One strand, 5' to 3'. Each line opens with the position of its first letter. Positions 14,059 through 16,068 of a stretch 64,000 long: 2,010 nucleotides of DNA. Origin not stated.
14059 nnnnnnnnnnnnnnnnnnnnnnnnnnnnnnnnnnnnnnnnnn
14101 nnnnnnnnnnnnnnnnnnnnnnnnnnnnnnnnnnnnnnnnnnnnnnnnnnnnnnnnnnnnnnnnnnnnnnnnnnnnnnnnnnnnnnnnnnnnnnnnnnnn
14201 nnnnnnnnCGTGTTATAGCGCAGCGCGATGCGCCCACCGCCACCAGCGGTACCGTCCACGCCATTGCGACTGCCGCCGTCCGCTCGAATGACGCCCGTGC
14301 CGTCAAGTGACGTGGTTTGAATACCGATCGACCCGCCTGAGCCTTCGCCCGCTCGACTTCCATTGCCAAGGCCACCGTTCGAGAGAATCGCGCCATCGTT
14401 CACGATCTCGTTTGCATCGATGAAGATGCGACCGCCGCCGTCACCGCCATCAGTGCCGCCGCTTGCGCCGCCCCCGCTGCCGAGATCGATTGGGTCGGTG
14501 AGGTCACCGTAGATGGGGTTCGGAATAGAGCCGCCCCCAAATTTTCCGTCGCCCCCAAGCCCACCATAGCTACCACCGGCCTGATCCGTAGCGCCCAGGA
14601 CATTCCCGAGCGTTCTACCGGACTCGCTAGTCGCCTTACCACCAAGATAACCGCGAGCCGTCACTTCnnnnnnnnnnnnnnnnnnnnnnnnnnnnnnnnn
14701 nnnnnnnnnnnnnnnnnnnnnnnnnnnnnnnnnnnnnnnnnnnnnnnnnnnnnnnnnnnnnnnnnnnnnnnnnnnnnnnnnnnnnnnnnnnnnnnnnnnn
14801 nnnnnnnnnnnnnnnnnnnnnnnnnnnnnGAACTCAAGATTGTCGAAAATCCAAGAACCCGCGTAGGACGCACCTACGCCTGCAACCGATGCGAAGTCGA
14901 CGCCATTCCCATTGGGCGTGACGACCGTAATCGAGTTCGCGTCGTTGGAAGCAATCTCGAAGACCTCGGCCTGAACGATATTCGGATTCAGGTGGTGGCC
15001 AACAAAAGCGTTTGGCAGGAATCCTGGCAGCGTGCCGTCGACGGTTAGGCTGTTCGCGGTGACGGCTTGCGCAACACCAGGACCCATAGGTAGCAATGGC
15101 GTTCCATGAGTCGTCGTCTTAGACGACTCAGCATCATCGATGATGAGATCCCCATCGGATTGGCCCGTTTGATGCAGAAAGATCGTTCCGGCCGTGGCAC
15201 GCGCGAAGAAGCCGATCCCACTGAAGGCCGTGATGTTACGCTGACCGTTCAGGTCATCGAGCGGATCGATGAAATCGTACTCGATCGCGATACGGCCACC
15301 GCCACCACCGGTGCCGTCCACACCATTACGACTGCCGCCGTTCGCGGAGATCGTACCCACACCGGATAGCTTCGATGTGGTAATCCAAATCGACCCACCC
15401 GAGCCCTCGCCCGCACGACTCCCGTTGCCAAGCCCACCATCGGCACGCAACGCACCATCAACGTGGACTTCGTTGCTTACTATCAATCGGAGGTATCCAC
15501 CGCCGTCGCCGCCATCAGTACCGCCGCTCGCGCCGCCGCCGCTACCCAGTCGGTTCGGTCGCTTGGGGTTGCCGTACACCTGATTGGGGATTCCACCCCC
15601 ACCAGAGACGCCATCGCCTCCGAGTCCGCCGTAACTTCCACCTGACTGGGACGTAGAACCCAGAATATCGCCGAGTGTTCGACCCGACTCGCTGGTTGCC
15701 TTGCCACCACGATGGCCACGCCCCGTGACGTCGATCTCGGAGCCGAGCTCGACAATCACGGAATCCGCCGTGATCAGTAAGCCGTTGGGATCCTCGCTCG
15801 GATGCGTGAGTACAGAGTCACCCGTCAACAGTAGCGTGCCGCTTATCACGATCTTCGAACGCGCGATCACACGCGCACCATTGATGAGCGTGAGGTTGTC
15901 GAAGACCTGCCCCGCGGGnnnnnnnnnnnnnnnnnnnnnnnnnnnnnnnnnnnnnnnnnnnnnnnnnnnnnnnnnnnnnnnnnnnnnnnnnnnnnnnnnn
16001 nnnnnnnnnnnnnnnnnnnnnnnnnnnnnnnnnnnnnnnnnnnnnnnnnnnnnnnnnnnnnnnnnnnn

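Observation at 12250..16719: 1,490-aa array of five glycine-rich beta-solenoid-like modules organised as a 623-aa A-B-linker super-repeat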

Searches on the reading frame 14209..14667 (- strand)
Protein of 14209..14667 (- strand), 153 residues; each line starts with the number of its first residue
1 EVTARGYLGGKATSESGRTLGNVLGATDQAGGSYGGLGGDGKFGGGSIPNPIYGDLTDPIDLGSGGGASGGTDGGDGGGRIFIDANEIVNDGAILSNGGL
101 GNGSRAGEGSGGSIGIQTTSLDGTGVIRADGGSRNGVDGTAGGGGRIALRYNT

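Call 49: find_related_loci(query=A3, collection=genome_contigs, flank=10000)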
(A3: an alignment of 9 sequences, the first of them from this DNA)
Query A3 (153 aa) in genome_contigs; peptide patterns used: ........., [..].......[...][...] (x = any residue, [..] = any of these).
598 stretches matched a pattern (row limit reached: there are more); 196 encode a relative of the query (tblastn E <= 1e-3); the best 80 are kept; 76 distinct loci.
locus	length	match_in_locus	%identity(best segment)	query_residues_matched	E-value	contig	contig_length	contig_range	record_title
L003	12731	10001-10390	51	2-130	3e-20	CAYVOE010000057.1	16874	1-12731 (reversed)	MAG TPA_asm: uncultured Nitrospiraceae bacterium isolate SRP268622_co1_273 genome assembly, contig: NODE_7531_length_168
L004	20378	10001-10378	57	1-129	1e-19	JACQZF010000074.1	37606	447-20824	MAG: Nitrospirae bacterium isolate NC_groundwater_1560_Pr4_S-0.65um_46_16 SR1-18-Sp65_coassembly_scaffold_372437, whole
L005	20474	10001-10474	44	1-151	2e-19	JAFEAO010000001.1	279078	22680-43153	MAG: Bdellovibrionales bacterium isolate SZAS-1 PROT-KAN-3__1__length-279078, whole genome shotgun sequence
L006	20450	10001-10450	46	2-153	2e-19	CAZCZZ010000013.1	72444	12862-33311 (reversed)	MAG TPA_asm: uncultured Verrucomicrobiota bacterium isolate SRP173033_co1_366 genome assembly, contig: NODE_470_length_7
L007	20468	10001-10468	51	1-153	4e-18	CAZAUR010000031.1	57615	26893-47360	MAG TPA_asm: uncultured Spirochaetaceae bacterium isolate binchicken_co46_630 genome assembly, contig: NODE_891_length_5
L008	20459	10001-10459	47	1-153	2e-16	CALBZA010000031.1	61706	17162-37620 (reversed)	MAG TPA_asm: uncultured Verrucomicrobia subdivision 3 bacterium isolate SRR4028131_bin.93_CONCOCT_v1.1_MAG genome assemb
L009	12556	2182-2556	45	17-133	2e-16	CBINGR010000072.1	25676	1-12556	MAG TPA_asm: uncultured Akkermansia sp. isolate SRR16817036_binner123_Refined_37 genome assembly, contig: ERZ27393611.26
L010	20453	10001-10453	52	1-149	3e-16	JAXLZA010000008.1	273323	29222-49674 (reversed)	MAG: Myxococcota bacterium isolate STL-MYXA1 C2.238.fa-8, whole genome shotgun sequence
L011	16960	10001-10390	51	17-153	1e-15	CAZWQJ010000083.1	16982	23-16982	MAG TPA_asm: uncultured Victivallales bacterium isolate SRP272421_co1_443 genome assembly, contig: NODE_9635_length_1698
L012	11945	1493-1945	52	1-149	1e-15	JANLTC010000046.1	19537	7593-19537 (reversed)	MAG: Deltaproteobacteria bacterium isolate OTE_25_metabat_248 OTE_25_k141_1437673, whole genome shotgun sequence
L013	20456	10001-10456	44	1-151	7e-15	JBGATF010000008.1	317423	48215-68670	MAG: Limisphaerales bacterium isolate MAG_AAO_H10.62 AAOH10-62_opera_contig_142, whole genome shotgun sequence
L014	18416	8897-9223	48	50-153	8e-15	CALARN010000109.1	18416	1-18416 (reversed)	MAG TPA_asm: uncultured bacterium isolate SRR3330211_bin.134_CONCOCT_v1.1_MAG genome assembly, contig: ERZ724082.2330, w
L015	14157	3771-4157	48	2-130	4e-14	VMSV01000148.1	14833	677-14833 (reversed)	MAG: Desulfobacteraceae bacterium isolate S2_4 k141_276558, whole genome shotgun sequence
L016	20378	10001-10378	57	1-129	4e-14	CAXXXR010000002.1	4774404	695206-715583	MAG: uncultured Desulfobacula sp. isolate ba3275e7-906c-4eb1-acbc-76e2ced2bb81 genome assembly, contig: contig_2, whole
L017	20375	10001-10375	51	5-130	8e-14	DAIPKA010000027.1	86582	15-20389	MAG TPA_asm: Candidatus Hydrogenedentota bacterium isolate CTOTU18300 NODE_224_length_86582_cov_22.279774, whole genome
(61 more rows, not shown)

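Call 78: find_related_loci(query=A3, collection=viral_contigs, flank=5000)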
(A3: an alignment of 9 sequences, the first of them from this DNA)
Query A3 (153 aa) in viral_contigs; peptide patterns used: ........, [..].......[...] (x = any residue, [..] = any of these).
71 stretches matched a pattern; 3 encode a relative of the query (tblastn E <= 1e-3); 3 distinct loci.
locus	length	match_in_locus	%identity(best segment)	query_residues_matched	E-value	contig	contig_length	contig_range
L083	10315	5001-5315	46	52-153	3e-6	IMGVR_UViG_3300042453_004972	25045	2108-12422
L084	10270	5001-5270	38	54-153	2e-5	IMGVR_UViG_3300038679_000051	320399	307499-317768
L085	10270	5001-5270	38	54-153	2e-5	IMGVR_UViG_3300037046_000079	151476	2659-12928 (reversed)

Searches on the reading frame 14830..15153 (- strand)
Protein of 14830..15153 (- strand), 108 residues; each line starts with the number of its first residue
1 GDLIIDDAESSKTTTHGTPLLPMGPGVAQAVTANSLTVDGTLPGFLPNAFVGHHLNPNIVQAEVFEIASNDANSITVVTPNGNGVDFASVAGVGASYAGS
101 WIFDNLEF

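Call 9: search_protein_families(library=pfam, proteins=[window:14830-15153:-], max_evalue=10)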
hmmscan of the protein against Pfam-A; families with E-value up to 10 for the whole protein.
seq(108 aa): 0 families

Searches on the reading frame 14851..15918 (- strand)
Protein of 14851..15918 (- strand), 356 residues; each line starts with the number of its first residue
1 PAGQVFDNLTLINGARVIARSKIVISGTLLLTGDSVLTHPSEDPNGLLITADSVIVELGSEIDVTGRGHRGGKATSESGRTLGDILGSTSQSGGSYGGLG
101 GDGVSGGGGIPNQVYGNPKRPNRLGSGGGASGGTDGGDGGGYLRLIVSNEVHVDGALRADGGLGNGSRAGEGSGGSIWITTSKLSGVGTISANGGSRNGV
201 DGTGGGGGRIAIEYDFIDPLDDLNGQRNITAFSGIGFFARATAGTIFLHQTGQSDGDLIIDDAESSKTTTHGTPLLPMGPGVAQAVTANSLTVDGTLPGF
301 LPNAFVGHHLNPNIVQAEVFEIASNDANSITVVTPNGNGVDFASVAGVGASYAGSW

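Call 9: search_protein_families(library=pfam, proteins=[window:14851-15918:-], max_evalue=10)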
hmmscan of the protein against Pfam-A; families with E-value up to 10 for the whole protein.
seq(356 aa): 0 families

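Call 10: search_solved_structures(query=window:14851-15918:-, max_evalue=10, show_alignments=2)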
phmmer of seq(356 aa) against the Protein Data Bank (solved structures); distinct sequences matched with E-value up to 10: 5.
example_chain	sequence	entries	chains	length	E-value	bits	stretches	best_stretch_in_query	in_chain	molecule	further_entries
30af_L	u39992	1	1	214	0.73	12.1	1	169-215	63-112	aeFab98 light chain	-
4v4b_BE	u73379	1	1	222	1.4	11.2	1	195-265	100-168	60S ribosomal protein L5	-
4v7h_BE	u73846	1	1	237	1.6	11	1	195-265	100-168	60S ribosomal protein L5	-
6i3r_A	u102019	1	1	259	5.9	9.1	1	90-145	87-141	Dosage compensation regulator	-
5ztm_A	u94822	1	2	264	6.1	9.1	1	90-145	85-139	Dosage compensation regulator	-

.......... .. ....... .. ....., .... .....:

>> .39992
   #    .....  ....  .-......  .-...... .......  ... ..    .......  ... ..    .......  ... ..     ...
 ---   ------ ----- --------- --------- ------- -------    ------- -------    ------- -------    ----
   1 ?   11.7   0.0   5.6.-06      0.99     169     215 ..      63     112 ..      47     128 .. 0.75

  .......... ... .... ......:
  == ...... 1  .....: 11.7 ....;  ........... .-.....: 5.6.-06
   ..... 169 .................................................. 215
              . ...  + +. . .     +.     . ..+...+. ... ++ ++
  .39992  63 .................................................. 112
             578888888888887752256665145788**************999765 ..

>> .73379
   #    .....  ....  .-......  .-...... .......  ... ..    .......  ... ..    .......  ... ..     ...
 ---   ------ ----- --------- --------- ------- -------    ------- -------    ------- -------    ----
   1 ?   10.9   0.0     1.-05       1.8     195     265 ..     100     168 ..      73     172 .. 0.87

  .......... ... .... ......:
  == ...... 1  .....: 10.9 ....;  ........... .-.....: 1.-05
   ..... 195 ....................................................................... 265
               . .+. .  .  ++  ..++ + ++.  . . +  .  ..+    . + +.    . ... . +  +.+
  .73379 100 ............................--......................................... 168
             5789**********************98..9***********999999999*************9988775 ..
